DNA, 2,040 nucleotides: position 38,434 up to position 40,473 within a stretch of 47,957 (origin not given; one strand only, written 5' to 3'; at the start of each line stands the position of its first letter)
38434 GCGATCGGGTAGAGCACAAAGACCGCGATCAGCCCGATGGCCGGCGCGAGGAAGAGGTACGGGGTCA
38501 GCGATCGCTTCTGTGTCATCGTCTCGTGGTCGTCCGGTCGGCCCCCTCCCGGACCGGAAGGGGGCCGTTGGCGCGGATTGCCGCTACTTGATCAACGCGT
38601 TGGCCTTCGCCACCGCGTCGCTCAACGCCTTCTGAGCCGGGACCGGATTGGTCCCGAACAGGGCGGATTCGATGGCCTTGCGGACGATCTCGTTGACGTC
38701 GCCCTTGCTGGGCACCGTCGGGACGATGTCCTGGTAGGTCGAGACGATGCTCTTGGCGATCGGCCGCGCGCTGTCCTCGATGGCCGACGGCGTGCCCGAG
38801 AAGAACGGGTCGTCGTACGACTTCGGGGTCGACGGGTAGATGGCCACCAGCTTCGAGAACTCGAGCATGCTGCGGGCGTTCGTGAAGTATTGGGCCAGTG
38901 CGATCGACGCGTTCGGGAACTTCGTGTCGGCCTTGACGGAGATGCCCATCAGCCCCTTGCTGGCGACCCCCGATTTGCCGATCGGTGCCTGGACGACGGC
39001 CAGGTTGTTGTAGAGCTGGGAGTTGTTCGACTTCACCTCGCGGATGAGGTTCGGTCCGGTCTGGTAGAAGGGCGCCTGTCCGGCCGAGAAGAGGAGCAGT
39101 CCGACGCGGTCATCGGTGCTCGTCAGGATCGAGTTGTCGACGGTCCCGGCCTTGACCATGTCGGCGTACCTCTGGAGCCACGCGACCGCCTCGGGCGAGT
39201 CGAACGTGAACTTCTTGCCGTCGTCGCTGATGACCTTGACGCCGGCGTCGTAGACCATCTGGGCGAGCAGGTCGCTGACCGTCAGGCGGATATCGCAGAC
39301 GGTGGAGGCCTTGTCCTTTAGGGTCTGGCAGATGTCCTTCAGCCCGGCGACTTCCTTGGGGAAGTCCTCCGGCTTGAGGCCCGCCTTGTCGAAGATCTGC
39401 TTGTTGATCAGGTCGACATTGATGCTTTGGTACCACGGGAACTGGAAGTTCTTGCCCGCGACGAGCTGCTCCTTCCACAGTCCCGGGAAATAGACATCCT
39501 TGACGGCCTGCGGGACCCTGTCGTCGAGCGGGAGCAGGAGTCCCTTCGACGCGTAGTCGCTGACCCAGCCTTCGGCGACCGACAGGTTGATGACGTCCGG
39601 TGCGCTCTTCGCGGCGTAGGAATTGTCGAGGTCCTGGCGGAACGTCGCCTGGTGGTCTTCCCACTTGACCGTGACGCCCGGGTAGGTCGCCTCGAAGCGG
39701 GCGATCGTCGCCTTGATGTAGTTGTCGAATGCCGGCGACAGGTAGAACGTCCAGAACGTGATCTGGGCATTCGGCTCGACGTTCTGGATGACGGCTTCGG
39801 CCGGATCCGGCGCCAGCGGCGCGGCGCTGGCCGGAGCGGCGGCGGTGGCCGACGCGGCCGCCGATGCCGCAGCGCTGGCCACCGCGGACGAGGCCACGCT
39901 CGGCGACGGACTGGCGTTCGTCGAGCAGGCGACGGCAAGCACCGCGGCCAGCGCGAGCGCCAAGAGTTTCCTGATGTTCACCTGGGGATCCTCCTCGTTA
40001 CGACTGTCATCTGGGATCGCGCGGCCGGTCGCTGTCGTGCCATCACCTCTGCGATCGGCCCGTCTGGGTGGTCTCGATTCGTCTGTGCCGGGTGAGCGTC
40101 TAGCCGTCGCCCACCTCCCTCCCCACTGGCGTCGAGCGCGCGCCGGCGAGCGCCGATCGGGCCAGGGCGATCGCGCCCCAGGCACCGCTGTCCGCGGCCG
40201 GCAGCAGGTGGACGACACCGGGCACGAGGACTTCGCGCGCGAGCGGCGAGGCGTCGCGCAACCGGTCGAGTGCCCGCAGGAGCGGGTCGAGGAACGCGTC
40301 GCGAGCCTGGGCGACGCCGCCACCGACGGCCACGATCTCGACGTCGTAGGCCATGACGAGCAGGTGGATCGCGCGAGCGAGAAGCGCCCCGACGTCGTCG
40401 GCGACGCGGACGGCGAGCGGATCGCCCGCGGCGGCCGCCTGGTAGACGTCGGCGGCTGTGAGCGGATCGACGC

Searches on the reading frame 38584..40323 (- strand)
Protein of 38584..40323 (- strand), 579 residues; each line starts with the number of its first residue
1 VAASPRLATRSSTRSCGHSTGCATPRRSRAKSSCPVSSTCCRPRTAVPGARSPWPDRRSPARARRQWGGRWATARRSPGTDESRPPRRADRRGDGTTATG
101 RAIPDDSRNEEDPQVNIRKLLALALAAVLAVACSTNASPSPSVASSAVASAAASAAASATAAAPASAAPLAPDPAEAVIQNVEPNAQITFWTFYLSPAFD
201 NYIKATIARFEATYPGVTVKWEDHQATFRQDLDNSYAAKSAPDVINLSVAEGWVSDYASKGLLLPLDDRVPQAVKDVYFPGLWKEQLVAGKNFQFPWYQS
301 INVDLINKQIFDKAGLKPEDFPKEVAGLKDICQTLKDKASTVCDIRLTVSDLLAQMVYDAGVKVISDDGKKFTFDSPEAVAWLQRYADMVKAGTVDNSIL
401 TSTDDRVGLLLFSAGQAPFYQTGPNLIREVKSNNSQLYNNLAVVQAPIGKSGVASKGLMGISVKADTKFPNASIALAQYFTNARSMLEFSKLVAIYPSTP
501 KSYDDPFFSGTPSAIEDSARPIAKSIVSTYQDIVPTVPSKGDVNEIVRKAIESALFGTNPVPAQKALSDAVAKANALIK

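Call 45: search_protein_families(library=pfam, proteins=[window:38584-40323:-], max_evalue=0.00001)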
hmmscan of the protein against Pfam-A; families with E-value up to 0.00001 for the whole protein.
window:38584-40323:- (579 aa): 2 families
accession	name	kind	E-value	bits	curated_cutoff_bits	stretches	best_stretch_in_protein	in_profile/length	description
PF01547.30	SBP_bac_1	-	5.9e-26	92.6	26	1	202-484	9-304/307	Bacterial extracellular solute-binding protein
PF13416.11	SBP_bac_8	-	2.7e-23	83.6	27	1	206-509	2-272/279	Bacterial extracellular solute-binding protein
